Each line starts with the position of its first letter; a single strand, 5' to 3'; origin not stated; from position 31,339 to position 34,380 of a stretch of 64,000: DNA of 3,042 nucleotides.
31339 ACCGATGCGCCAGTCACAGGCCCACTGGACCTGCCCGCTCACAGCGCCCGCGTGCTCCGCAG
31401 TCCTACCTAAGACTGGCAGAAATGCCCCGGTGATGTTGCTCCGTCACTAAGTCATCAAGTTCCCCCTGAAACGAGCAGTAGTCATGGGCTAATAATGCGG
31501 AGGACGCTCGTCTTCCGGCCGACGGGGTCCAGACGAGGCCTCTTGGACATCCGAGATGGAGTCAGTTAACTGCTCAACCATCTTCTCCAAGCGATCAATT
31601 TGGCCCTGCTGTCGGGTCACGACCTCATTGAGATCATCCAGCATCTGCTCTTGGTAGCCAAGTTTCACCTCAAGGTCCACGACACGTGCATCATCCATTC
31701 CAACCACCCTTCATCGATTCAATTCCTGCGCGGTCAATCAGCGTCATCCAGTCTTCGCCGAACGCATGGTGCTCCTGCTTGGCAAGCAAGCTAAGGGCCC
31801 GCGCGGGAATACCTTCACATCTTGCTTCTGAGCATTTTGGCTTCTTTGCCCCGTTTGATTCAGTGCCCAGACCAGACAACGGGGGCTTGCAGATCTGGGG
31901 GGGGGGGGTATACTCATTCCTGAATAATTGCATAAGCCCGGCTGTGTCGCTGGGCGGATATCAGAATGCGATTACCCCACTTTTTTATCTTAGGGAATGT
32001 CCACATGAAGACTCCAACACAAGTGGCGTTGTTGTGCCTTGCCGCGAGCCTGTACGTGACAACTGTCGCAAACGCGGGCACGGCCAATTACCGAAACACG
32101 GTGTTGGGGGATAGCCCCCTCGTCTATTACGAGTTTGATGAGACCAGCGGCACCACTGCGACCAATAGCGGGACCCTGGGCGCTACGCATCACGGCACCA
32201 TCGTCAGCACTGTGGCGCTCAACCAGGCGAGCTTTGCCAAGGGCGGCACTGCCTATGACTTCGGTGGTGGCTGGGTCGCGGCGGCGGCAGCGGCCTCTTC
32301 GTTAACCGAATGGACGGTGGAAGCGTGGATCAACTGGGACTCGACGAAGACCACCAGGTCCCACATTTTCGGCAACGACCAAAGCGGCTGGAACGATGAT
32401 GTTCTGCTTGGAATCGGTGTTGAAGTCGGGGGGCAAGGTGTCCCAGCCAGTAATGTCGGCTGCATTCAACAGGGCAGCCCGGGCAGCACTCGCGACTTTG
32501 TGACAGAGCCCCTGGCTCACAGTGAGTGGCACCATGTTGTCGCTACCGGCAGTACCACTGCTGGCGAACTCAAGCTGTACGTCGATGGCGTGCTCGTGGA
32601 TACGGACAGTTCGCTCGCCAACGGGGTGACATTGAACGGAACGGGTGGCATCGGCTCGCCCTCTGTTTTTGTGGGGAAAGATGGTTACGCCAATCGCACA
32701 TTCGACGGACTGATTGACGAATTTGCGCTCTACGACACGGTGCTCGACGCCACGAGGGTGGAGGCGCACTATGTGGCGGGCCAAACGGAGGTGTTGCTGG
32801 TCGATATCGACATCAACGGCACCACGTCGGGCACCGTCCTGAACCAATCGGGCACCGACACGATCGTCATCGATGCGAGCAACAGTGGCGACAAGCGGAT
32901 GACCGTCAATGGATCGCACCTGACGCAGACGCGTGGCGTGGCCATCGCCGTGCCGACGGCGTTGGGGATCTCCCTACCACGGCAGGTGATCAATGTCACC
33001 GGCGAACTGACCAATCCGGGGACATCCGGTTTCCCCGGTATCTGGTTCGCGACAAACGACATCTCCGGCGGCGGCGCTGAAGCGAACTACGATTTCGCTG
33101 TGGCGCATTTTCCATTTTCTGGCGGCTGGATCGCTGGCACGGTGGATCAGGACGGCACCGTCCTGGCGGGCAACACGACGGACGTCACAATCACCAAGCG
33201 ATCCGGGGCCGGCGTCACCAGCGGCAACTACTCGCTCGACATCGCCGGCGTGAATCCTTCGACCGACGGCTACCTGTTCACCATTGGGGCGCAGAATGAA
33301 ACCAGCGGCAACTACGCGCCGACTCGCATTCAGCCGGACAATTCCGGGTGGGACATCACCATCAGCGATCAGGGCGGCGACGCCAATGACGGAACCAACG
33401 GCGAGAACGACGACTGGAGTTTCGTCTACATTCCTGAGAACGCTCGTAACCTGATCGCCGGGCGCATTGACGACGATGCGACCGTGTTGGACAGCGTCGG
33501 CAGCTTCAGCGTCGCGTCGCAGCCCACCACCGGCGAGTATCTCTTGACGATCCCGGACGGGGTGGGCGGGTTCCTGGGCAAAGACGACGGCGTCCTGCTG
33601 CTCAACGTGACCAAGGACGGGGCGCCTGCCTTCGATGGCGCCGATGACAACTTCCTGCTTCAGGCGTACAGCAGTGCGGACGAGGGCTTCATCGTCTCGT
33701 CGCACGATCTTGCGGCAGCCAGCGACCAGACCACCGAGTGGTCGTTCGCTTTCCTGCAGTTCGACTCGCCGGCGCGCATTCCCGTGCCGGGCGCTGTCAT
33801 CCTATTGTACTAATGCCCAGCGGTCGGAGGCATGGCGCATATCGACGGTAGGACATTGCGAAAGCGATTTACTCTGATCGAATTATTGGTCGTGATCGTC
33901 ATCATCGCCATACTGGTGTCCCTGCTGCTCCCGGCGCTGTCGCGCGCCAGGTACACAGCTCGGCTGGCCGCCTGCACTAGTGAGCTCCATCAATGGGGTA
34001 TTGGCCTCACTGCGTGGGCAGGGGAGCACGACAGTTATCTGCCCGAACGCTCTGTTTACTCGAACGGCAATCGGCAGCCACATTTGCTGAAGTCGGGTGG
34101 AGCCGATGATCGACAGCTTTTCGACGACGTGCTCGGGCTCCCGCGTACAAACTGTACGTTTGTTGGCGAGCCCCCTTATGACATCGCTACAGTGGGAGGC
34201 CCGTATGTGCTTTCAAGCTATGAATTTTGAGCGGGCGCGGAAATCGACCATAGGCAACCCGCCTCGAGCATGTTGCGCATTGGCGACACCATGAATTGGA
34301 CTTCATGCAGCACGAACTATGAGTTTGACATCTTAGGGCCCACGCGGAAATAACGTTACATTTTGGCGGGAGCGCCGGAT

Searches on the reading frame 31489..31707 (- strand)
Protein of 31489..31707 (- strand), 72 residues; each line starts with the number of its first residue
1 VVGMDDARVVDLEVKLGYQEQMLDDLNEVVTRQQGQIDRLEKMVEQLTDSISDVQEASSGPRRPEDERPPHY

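Call 8: search_protein_families(library=pfam, proteins=[window:31489-31707:-], max_evalue=0.01)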
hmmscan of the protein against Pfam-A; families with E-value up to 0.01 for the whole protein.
window:31489-31707:- (72 aa): 4 families
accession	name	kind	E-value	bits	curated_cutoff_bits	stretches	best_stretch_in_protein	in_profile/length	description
PF04102.17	SlyX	-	3.4e-23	82.5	30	1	7-72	3-67/67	SlyX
PF01519.22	DUF16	-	0.0028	18.5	40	1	6-56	33-83/104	Protein of unknown function DUF16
PF25450.1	Rab11-FIP3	-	0.0033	18.1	31.9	1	12-58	59-105/125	Rab11-FIP3-like domain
PF08702.15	Fib_alpha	-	0.0076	16.9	29.9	1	7-50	88-131/143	Fibrinogen alpha/beta chain family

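Call 18: find_encoding_contigs(protein=window:31489-31707:-, flank=4000, max_places=10)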
Protein window:31489-31707:- (72 aa): no gene with exactly this product is on record in the collection.

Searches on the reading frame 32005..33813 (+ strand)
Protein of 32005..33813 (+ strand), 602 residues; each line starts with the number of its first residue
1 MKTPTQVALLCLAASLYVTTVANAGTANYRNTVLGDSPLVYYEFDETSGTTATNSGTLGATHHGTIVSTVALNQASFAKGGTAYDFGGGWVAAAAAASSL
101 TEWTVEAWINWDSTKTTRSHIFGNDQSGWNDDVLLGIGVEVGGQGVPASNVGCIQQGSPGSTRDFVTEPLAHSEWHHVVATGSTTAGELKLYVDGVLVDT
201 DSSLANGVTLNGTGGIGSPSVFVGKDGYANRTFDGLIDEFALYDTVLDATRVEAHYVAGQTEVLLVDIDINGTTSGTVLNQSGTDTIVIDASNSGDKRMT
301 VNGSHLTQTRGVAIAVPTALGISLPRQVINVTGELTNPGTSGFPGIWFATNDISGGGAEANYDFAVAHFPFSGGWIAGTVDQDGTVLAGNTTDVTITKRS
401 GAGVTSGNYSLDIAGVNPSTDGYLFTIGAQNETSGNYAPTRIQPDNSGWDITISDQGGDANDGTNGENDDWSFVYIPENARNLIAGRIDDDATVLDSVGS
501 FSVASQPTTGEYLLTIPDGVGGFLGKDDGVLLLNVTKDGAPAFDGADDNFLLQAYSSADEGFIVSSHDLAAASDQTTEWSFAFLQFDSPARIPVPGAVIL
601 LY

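Call 8: search_protein_families(library=pfam, proteins=[window:32005-33813:+], max_evalue=0.01)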
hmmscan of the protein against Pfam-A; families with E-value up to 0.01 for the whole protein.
window:32005-33813:+ (602 aa): 2 families
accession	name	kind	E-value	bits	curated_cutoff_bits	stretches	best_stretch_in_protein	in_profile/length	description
PF13385.13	Laminin_G_3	-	2.3e-19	70.5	27.6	1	88-252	4-150/151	Concanavalin A-like lectin/glucanases superfamily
PF00354.24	Pentaxin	-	0.0059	16.8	25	0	172-261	82-172/194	Pentaxin family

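Call 19: find_encoding_contigs(protein=window:32005-33813:+, flank=4000, max_places=10)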
Protein window:32005-33813:+ (602 aa): 7 contigs read that carry it; 6 places shown.
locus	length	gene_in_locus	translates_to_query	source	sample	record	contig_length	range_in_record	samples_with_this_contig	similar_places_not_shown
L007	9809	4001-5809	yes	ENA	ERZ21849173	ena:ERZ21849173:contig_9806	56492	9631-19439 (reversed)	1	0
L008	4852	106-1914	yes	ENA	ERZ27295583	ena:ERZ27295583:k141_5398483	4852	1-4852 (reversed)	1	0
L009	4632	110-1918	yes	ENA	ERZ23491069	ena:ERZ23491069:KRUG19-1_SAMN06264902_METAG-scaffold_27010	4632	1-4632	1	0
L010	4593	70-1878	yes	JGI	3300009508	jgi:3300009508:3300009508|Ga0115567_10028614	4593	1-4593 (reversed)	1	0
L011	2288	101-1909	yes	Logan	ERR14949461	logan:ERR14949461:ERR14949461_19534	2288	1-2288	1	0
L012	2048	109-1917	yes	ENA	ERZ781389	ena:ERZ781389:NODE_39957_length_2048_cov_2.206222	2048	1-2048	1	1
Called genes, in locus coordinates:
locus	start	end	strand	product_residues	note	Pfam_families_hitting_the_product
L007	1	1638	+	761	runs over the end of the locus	PF14559:TPR_19 (faint), PF12799:LRR_4 (faint)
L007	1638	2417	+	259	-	PF01882:DUF58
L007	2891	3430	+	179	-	-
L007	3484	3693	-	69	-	PF04102:SlyX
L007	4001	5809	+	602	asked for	PF13385:Laminin_G_3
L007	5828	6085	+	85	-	-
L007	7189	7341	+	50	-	-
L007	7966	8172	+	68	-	-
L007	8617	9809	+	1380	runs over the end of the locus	PF06283:ThuA, PF08305:NPCBM, PF23500:DUF7133, PF13646:HEAT_2 (weak)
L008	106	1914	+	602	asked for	PF13385:Laminin_G_3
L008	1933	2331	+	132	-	-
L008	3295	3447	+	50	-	-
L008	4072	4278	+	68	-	-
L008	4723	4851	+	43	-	?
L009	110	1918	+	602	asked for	PF13385:Laminin_G_3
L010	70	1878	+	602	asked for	PF13385:Laminin_G_3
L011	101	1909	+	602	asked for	PF13385:Laminin_G_3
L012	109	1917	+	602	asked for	PF13385:Laminin_G_3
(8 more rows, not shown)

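Call 28: find_encoding_contigs(protein=L007:3484-3693:-, flank=3000, max_places=10)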
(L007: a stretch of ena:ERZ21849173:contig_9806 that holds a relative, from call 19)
Protein L007:3484-3693:- (69 aa): 21 contigs read that carry it; 10 places shown.
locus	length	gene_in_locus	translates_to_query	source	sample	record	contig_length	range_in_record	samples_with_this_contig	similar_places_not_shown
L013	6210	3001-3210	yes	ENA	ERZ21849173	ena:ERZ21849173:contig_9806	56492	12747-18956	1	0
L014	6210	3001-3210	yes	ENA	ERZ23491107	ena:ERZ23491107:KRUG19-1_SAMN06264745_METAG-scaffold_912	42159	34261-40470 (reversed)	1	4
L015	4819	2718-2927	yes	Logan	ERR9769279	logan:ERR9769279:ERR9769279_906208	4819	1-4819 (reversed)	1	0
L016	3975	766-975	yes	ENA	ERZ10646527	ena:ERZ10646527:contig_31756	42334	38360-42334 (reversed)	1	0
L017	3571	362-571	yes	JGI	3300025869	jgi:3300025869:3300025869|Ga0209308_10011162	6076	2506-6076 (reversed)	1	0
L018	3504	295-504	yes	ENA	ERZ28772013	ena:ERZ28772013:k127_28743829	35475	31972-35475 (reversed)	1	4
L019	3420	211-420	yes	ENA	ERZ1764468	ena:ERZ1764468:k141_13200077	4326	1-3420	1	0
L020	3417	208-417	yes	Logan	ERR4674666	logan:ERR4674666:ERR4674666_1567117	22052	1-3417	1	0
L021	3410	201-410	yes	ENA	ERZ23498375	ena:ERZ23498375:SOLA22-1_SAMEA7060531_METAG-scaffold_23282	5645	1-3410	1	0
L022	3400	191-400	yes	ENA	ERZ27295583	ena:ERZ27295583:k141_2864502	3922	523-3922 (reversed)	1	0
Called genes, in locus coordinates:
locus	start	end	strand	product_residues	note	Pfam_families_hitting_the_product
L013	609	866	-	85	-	-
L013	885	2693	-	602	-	PF13385:Laminin_G_3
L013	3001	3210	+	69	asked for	PF04102:SlyX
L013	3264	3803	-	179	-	-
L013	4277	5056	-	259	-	PF01882:DUF58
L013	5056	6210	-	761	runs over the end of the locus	PF14559:TPR_19 (faint), PF12799:LRR_4 (faint)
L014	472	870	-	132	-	-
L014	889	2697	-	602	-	PF13385:Laminin_G_3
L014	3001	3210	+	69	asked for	PF04102:SlyX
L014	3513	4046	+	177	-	-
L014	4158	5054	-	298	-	PF01882:DUF58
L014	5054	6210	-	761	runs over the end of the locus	PF14559:TPR_19 (faint), PF12799:LRR_4 (faint)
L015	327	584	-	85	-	-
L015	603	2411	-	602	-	PF13385:Laminin_G_3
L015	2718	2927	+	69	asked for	PF04102:SlyX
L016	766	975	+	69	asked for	PF04102:SlyX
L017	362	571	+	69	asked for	PF04102:SlyX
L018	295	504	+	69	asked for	PF04102:SlyX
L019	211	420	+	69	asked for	PF04102:SlyX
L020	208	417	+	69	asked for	PF04102:SlyX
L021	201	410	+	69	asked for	PF04102:SlyX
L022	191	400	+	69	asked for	PF04102:SlyX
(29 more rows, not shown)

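Call 29: list_cluster_members(proteins=[window:32005-33813:+])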
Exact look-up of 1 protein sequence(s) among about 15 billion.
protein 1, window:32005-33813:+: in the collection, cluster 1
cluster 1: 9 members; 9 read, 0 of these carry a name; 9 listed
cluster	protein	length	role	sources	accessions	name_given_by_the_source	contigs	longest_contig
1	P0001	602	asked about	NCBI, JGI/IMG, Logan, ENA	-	-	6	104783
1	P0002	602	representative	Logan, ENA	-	-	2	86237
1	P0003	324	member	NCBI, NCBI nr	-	-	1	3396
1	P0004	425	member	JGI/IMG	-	-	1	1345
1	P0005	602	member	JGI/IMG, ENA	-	-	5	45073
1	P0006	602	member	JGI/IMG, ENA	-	-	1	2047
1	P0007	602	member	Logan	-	-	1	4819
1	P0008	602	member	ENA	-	-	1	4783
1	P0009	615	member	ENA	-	-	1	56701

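Call 52: find_encoding_contigs(protein=P0005, flank=600, max_places=10)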
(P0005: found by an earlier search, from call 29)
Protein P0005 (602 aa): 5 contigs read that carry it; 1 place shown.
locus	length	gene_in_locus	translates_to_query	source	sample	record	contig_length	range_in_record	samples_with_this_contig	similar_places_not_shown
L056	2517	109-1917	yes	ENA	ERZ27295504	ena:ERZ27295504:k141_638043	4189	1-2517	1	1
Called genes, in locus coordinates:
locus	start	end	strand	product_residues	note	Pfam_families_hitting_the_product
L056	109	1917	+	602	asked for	PF13385:Laminin_G_3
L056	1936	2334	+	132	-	-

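Call 53: find_encoding_contigs(protein=P0002, flank=600, max_places=10)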
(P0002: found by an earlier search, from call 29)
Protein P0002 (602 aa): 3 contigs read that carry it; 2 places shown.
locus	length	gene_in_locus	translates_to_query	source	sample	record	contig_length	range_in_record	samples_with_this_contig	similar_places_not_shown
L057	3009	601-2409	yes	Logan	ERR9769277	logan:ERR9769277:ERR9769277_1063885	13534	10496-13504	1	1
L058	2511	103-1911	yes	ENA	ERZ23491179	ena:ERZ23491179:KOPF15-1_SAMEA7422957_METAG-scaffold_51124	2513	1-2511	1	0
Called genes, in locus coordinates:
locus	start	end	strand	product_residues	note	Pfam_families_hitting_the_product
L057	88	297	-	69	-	PF04102:SlyX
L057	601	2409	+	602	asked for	PF13385:Laminin_G_3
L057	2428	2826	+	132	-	-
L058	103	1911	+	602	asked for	PF13385:Laminin_G_3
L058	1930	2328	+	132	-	-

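Call 57: find_related_loci(query=window:32005-33813:+, collection=metagenome_contigs, flank=1500)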
Query window:32005-33813:+ (602 aa) in metagenome_contigs; peptide patterns used: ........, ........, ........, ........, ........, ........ (x = any residue, [..] = any of these).
211 stretches matched a pattern; 63 encode a relative of the query (tblastn E <= 1e-3); 61 distinct loci.
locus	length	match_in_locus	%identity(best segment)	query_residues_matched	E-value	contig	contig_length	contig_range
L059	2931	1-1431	100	126-602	0e+0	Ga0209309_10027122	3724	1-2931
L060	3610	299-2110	77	1-595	0e+0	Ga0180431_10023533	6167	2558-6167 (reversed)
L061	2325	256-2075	68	1-259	7e-111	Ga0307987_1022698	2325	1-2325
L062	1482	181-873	68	27-263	6e-102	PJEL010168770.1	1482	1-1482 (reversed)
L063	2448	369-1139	59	9-255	4e-89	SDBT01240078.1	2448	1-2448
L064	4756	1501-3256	55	6-271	9e-86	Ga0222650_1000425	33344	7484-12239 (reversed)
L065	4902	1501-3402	57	9-289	1e-84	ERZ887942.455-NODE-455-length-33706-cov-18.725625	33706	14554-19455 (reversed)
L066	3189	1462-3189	60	9-263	4e-85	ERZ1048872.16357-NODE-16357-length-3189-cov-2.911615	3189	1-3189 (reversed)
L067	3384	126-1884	55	9-276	7e-84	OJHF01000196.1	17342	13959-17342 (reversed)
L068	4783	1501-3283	55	1-276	8e-84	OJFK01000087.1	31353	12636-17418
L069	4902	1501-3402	58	9-289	5e-84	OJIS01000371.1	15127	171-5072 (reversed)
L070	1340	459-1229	58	10-256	6e-88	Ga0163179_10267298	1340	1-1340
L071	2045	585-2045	55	1-255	1e-85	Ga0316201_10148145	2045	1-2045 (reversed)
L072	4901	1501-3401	57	7-259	5e-81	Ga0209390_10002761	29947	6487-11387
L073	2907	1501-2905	55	6-255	3e-80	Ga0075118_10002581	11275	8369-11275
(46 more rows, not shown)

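Call 70: search_protein_families(library=ncbifam, proteins=[window:32005-33813:+], max_evalue=0.05)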
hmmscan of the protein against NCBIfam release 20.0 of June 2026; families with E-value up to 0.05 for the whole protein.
window:32005-33813:+ (602 aa): 1 family
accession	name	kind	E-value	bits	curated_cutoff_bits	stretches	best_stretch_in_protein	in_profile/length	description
NF052521.1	TafC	equivalog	0.00019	20.7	410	1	33-258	142-362/373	TafC family fimbrial protein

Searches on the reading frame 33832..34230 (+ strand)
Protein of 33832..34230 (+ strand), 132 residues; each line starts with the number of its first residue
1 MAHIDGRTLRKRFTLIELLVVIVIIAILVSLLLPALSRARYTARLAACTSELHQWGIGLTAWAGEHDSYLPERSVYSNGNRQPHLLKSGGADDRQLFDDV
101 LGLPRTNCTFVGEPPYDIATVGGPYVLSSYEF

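Call 8: search_protein_families(library=pfam, proteins=[window:33832-34230:+], max_evalue=0.01)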
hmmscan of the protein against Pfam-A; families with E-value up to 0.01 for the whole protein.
window:33832-34230:+ (132 aa): 1 family
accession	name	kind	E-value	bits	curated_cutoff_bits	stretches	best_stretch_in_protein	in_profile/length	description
PF07963.17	N_methyl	-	0.0012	18.8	21.2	1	13-32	7-26/27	Prokaryotic N-terminal methylation motif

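Call 70: search_protein_families(library=ncbifam, proteins=[window:33832-34230:+], max_evalue=0.05)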
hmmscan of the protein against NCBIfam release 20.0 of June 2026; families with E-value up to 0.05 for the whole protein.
window:33832-34230:+ (132 aa): 13 families
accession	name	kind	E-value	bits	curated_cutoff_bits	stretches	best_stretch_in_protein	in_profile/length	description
NF040999.1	pilin_ComGC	equivalog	6.5e-07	29.5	75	1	11-44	2-35/84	competence type IV pilus major pilin ComGC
TIGR02596.1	TIGR02596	subfamily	3e-06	27.5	70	1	13-52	1-40/196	Verru_Chthon cassette protein D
TIGR01710.1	typeII_sec_gspG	equivalog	5.8e-06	26.4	88.85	1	12-53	2-43/134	type II secretion system major pseudopilin GspG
NF007862.0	PRK10574.1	equivalog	1.6e-05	25.1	138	1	10-38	4-32/145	prepilin peptidase-dependent pilin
TIGR01708.2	typeII_sec_gspH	equivalog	2e-05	24.7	80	1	13-45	4-36/169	type II secretion system minor pseudopilin GspH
NF041013.1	T4P_ComGE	equivalog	5.9e-05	23.1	49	1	13-40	6-33/83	competence type IV pilus minor pilin ComGE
TIGR02532.1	IV_pilin_GFxxxE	domain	0.00032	20.4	16.3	1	13-33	4-24/24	prepilin-type N-terminal cleavage/methylation domain-containing protein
NF041775.1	typeIV_PilA_Myxo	equivalog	0.0021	18.1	400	1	11-44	11-42/214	type IV pilin protein PilA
NF007800.0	PRK10506.1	equivalog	0.0058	16.5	158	1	11-54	9-52/163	prepilin peptidase-dependent protein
TIGR02599.1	TIGR02599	subfamily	0.0061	15.8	256.5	1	13-47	2-36/361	Verru_Chthon cassette protein C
NF040982.1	ComGD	equivalog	0.01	16.2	70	1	13-37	4-27/139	competence type IV pilus minor pilin ComGD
NF047828.1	T3SSXpsI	equivalog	0.027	14.5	150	1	12-47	3-38/132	type II secretion system protein XpsI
NF041002.1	pilin_ComGF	equivalog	0.035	14.3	80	1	13-38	4-29/139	competence type IV pilus minor pilin ComGF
